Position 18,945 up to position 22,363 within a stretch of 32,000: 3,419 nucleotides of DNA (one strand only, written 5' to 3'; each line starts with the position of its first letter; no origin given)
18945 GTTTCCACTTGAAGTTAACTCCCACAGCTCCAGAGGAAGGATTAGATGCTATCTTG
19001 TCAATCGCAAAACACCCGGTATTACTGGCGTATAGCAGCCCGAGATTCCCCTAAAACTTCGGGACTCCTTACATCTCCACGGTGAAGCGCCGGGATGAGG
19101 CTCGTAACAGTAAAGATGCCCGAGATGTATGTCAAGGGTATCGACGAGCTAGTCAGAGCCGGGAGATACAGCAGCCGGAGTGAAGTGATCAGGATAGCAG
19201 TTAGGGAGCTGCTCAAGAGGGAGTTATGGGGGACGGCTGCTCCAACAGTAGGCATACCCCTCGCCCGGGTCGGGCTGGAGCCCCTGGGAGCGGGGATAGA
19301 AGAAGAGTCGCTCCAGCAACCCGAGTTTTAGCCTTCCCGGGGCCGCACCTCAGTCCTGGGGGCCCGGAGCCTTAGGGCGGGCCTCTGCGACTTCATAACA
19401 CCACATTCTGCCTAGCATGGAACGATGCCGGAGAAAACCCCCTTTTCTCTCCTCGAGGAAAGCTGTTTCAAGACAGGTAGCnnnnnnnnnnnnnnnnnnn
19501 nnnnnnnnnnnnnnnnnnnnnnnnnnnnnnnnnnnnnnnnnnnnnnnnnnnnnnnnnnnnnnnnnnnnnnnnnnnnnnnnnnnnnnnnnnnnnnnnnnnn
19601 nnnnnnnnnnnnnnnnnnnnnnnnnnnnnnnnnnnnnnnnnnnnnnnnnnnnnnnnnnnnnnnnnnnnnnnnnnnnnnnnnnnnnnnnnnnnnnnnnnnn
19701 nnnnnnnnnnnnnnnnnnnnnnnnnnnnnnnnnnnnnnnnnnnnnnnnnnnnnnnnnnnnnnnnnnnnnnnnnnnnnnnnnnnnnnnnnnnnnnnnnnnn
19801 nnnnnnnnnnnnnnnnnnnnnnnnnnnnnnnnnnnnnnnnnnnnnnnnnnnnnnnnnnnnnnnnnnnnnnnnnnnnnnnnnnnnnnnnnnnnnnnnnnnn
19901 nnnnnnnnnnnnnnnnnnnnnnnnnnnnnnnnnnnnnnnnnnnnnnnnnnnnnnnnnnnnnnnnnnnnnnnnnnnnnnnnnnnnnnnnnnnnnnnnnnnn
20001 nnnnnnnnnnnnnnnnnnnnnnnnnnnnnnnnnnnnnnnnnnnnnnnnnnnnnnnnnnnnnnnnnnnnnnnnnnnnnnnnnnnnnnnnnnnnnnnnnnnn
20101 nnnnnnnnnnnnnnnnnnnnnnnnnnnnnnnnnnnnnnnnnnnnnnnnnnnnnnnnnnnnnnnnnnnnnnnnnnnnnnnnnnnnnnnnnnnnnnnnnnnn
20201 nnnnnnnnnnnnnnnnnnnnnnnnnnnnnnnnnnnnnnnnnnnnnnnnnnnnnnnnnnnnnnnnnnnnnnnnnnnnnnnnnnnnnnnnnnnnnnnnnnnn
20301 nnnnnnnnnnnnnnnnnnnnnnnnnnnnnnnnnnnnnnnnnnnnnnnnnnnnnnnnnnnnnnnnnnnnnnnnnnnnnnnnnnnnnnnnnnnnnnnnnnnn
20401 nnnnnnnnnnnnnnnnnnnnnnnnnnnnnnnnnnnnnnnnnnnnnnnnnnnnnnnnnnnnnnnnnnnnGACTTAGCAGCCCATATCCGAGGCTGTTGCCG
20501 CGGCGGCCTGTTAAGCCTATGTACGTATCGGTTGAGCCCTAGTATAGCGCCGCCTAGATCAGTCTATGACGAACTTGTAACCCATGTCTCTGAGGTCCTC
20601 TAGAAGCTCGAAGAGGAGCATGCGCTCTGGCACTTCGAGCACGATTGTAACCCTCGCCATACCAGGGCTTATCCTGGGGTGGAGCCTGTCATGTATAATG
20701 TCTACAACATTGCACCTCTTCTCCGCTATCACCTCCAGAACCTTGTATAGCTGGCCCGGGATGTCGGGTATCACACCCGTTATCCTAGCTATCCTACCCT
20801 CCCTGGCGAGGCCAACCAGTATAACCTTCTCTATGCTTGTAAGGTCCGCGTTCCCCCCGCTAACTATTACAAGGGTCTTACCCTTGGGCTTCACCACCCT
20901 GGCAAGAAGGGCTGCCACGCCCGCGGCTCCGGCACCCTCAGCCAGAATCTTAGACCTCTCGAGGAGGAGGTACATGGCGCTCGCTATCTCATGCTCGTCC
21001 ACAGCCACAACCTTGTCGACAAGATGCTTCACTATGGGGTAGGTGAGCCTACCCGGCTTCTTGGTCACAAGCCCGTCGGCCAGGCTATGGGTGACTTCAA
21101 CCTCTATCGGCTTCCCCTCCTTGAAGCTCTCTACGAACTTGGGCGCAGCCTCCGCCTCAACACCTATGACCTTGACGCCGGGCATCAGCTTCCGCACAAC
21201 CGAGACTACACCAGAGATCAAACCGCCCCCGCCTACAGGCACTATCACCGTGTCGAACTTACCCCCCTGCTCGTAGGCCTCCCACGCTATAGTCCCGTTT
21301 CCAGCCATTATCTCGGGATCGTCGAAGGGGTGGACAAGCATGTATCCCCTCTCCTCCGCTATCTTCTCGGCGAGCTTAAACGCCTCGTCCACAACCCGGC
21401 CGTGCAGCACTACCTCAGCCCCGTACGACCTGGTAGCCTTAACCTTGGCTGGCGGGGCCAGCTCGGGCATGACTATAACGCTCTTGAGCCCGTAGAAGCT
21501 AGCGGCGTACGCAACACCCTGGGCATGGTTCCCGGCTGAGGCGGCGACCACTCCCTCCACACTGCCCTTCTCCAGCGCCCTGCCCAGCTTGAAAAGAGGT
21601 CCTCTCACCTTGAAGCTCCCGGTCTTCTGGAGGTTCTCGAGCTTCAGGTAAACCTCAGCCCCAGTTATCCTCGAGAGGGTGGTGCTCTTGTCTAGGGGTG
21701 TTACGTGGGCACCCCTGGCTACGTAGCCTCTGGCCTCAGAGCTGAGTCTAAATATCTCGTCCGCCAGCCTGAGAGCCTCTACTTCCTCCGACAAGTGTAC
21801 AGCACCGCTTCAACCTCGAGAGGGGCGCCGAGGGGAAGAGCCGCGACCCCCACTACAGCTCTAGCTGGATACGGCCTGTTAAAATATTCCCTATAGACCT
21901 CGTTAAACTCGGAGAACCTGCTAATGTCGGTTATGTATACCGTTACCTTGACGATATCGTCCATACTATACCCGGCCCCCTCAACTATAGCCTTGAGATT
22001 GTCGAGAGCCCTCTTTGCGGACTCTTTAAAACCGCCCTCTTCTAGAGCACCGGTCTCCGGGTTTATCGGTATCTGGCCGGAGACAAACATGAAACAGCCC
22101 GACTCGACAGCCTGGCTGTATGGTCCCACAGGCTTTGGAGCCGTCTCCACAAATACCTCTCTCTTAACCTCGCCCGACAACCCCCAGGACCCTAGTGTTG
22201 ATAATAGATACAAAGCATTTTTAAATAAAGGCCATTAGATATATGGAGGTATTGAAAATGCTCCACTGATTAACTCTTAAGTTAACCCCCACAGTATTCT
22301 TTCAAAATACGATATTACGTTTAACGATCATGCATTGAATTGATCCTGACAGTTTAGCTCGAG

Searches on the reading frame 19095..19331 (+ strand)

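Call 68: search_protein_families(library=pfam, proteins=[window:19095-19331:+], max_evalue=0.001)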
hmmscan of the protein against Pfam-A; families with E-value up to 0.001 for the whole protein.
window:19095-19331:+ (78 aa): 3 families
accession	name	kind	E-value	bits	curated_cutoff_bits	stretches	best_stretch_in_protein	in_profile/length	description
PF01402.27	RHH_1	-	5.6e-12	45.6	20.5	1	4-42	2-39/39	Ribbon-helix-helix protein, copG family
PF03693.20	ParD_antitoxin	-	2.8e-05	24.9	21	1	8-43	9-44/81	Bacterial antitoxin of ParD toxin-antitoxin type II system and RHH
PF17723.7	RHH_8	-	3.7e-05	24.2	25.4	1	4-43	6-45/119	Ribbon-Helix-Helix transcriptional regulator family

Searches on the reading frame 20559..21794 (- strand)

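Call 68: search_protein_families(library=pfam, proteins=[window:20559-21794:-], max_evalue=0.001)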
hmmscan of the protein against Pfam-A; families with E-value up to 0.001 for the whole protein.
window:20559-21794:- (411 aa): 2 families
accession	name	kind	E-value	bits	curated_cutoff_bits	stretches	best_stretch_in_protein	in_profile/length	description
PF00291.31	PALP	-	6.1e-86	288.8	35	1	28-313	4-295/295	Pyridoxal-phosphate dependent enzyme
PF01842.31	ACT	-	0.00016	21.8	27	1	343-403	8-63/66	ACT domain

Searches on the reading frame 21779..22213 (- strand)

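Call 68: search_protein_families(library=pfam, proteins=[window:21779-22213:-], max_evalue=0.001)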
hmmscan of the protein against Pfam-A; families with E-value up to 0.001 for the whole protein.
window:21779-22213:- (144 aa): 1 family
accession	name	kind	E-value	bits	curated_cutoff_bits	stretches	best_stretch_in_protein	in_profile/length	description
PF01042.26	Ribonuc_L-PSP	-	3.4e-38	130.8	27.3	1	23-137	2-118/121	Endoribonuclease L-PSP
